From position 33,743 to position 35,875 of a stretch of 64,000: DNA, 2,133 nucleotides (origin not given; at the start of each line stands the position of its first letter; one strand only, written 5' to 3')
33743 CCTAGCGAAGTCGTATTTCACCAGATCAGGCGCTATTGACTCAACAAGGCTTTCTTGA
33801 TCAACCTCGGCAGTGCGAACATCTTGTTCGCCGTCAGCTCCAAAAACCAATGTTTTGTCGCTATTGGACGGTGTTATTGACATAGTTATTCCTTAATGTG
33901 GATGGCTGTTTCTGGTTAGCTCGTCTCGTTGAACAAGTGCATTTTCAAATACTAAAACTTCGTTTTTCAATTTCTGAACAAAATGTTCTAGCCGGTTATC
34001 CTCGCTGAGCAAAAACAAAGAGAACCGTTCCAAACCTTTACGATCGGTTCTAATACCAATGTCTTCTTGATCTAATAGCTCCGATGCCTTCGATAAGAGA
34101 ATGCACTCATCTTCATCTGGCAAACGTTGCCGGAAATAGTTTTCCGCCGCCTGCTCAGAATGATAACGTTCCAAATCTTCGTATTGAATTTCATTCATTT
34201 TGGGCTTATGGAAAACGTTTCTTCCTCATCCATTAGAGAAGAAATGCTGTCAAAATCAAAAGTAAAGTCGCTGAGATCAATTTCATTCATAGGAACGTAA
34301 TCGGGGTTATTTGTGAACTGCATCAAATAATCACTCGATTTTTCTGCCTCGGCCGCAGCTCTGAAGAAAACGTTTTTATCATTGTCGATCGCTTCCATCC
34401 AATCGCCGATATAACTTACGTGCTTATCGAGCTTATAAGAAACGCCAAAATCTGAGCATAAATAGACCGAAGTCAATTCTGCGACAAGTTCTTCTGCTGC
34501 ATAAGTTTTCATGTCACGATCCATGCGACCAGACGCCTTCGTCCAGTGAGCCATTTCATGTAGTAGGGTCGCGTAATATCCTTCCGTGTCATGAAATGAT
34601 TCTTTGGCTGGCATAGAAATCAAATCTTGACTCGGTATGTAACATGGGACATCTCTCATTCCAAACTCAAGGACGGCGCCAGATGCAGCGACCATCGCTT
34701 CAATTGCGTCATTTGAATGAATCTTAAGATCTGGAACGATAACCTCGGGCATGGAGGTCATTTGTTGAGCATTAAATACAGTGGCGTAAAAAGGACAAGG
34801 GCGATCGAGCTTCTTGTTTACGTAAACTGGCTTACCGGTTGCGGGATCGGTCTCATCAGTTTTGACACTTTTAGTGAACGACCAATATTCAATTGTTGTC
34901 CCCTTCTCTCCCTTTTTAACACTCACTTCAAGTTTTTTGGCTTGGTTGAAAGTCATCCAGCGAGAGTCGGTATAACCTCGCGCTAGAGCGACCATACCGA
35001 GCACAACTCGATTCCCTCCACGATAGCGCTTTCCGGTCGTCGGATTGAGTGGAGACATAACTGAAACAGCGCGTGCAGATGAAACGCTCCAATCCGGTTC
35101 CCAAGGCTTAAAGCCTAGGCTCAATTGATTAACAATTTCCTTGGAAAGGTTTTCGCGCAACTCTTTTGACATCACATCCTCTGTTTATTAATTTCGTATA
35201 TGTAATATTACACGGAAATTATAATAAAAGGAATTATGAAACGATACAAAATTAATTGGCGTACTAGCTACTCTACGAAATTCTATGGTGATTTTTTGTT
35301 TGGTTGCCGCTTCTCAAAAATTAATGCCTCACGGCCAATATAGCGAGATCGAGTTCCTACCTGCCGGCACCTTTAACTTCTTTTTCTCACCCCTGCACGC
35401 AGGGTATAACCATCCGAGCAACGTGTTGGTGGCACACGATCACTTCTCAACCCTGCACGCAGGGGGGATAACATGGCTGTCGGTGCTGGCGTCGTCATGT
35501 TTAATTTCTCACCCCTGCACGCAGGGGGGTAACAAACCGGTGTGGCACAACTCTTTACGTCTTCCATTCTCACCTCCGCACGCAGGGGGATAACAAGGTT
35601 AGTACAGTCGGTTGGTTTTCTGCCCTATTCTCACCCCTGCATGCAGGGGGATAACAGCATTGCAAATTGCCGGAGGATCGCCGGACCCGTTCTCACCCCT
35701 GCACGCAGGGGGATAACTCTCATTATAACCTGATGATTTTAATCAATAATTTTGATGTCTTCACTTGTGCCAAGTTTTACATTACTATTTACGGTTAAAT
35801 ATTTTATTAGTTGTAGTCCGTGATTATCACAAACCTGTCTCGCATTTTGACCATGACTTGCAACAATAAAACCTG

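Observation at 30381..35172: Anti-restriction and polyvalent-protein cluster next to the CRISPR locus (ArdC plus HExxH polyvalent protein)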

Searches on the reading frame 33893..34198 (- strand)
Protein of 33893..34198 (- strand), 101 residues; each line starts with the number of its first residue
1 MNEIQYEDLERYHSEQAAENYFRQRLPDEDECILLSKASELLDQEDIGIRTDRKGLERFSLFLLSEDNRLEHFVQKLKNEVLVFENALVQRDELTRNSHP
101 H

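Call 5: search_protein_families(library=pfam, proteins=[window:33893-34198:-], max_evalue=0.01)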
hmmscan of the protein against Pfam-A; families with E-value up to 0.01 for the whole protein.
window:33893-34198:- (101 aa): 0 families

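Call 84: find_homologous_proteins(query=window:33893-34198:-, max_evalue=0.001)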
Query window:33893-34198:- (101 aa): 5 proteins with E <= 0.001 among 8 candidates.
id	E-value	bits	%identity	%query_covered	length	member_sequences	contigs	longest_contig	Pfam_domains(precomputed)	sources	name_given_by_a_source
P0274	3.4e-58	212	100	100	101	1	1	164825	-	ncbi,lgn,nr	ncbi:MAG: hypothetical protein Q7K26_01620 [bacterium]|nr:hypothetical protein [bacterium]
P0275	7.1e-49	182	87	100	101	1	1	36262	-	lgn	-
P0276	7.4e-43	163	80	100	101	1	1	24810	-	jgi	jgi:hypothetical protein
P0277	2.1e-33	132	65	100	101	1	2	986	-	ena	-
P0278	5.5e-32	128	63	100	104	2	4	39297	-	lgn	-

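Call 91: predict_structure(alignment_id=A3)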
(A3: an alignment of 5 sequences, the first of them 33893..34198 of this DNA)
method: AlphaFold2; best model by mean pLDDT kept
length: 101 residues; sequences in the alignment: 5
mean_pLDDT: 62.1   pTM: 0.29
mean pLDDT of the five models: 62.1, 57.6, 55.5, 55.3, 53.1
residues with pLDDT >= 90: 0; 70-90: 25; 50-70: 65; < 50: 11
segments of 3 or more residues with pLDDT < 50: 45-50
pLDDT, mean of each block of 10 residues (from residue 1): 67 67 54 55 50 58 60 72 75 64 42
secondary structure, 60 per line:
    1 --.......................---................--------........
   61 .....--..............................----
elements in order: H3-25 H29-44 H53-65 H68-97

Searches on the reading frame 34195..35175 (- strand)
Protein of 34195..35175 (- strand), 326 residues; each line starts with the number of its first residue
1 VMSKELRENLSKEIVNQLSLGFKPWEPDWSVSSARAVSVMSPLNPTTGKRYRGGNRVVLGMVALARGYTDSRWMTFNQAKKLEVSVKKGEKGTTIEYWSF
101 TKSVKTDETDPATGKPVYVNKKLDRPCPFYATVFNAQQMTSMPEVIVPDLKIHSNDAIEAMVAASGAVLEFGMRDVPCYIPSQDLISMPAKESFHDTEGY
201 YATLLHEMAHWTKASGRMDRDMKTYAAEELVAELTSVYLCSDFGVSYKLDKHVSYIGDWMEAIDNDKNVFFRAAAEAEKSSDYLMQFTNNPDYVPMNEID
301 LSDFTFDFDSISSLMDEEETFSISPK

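Call 5: search_protein_families(library=pfam, proteins=[window:34195-35175:-], max_evalue=0.01)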
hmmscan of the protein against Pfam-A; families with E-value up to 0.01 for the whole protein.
window:34195-35175:- (326 aa): 3 families
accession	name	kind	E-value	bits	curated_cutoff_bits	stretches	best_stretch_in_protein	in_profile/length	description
PF18818.7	MPTase-PolyVal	-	5.1e-36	124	27.5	1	157-275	2-125/126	Zincin-like metallopeptidase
PF08401.16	ArdcN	-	1.1e-29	103.5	22.6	1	4-117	1-106/123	N-terminal domain of anti-restriction factor ArdC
PF04315.17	EpmC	-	0.00014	22.1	23.8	1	173-225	17-65/162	Elongation factor P hydroxylase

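Call 12: find_encoding_contigs(protein=window:34195-35175:-, flank=10000, max_places=6)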
Protein window:34195-35175:- (326 aa): no gene with exactly this product is on record in the collection.

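Call 32: find_related_loci(query=window:34195-35172:-, collection=genome_contigs, flank=10000)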
Query window:34195-35172:- (325 aa) in genome_contigs; peptide patterns used: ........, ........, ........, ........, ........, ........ (x = any residue, [..] = any of these).
189 stretches matched a pattern; 183 encode a relative of the query (tblastn E <= 1e-3); the best 80 are kept; 80 distinct loci.
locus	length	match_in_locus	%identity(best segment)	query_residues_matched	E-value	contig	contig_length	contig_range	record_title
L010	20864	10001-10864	39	1-288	8e-56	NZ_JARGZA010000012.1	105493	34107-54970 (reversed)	Jannaschia maritima strain LMIT008 NODE_12_length_105493_cov_99.513126, whole genome shotgun sequence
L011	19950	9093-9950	38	1-283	4e-55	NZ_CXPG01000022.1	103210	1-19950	Jannaschia rubra strain CECT 5088, whole genome shotgun sequence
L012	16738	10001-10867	37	1-285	1e-54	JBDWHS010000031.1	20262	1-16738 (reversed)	MAG: Sneathiella sp. isolate CI.59.F.A1_421_49 CI_59_F_A1_421_49_000000000031, whole genome shotgun sequence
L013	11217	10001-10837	38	8-291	6e-54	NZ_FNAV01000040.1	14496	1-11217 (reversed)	Salipiger thiooxidans strain DSM 10146, whole genome shotgun sequence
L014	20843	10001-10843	37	8-293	3e-53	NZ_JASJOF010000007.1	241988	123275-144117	Roseicyclus marinus strain CCMM001 NODE_7_length_241988_cov_46.023183, whole genome shotgun sequence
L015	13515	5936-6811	37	1-286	3e-53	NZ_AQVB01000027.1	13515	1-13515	Oligella urethralis DSM 7531 A3GADRAFT_scaffold_26.27_C, whole genome shotgun sequence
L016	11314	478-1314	37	8-291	5e-53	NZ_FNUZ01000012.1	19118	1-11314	Thalassococcus halodurans strain DSM 26915, whole genome shotgun sequence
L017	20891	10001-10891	35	5-286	6e-53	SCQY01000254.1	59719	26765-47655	MAG: bacterium isolate FW021_bin.42 FW021_bin.42-49711, whole genome shotgun sequence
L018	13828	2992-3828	37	8-291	4e-53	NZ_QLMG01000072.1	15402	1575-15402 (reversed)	Salipiger aestuarii strain DSM 22011 Ga0070519_1072, whole genome shotgun sequence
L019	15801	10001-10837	37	8-291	8e-53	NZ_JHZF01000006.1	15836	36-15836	Pseudooceanicola nanhaiensis DSM 18065 Q344DRAFT_scaffold00015.15_C, whole genome shotgun sequence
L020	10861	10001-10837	37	8-291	8e-53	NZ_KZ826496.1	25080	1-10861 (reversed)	Litorivita pollutaquae strain FSX-11 Scaffold16, whole genome shotgun sequence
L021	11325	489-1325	37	8-291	7e-53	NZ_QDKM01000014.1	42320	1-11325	Pararhodobacter oceanensis strain AM505 Contig14, whole genome shotgun sequence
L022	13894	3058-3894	37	8-291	8e-53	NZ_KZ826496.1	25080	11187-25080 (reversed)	Litorivita pollutaquae strain FSX-11 Scaffold16, whole genome shotgun sequence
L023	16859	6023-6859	37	8-291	8e-53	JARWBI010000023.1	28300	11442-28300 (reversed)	Falsirhodobacter flavus strain SYSU M79828 NODE_23_length_28300_cov_257.853913, whole genome shotgun sequence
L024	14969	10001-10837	36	8-291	3e-52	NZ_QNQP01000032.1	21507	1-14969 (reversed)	Roseovarius dicentrarchi strain YLY04 Scaffold32_1, whole genome shotgun sequence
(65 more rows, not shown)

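Call 38: search_solved_structures(query=window:34195-35172:-, max_evalue=0.01, show_alignments=1)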
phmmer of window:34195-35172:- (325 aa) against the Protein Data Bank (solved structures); distinct sequences matched with E-value up to 0.01: 2.
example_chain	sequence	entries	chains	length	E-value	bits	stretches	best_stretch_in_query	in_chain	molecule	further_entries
6i89_A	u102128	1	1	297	1.4e-44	156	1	5-286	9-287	ArdC protein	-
6sna_A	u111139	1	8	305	1.5e-44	155.9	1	5-286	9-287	ArdC protein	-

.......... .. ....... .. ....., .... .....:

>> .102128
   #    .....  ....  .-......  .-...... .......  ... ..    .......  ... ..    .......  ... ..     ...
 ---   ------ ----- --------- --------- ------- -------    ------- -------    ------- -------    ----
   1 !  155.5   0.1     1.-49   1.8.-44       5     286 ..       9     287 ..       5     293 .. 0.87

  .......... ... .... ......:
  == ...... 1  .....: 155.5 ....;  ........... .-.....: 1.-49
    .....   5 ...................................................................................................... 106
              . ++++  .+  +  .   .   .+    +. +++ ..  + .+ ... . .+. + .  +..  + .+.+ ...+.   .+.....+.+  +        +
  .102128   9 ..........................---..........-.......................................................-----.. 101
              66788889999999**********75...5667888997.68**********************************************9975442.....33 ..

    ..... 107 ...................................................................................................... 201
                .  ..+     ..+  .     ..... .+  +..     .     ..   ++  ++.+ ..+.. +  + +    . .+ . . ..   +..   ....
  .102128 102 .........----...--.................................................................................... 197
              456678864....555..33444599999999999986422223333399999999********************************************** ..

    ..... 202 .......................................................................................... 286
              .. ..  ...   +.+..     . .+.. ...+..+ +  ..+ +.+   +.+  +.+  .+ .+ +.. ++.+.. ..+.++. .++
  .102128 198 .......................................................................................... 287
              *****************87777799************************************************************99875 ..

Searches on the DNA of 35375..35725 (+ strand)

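Call 70: search_dna_similar(query=window:35375-35725:+, collection=plasmids, mode=distant, max_evalue=0.01, max_rows=20)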
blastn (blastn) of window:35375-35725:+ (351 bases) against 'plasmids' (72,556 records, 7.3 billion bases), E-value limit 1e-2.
No match.
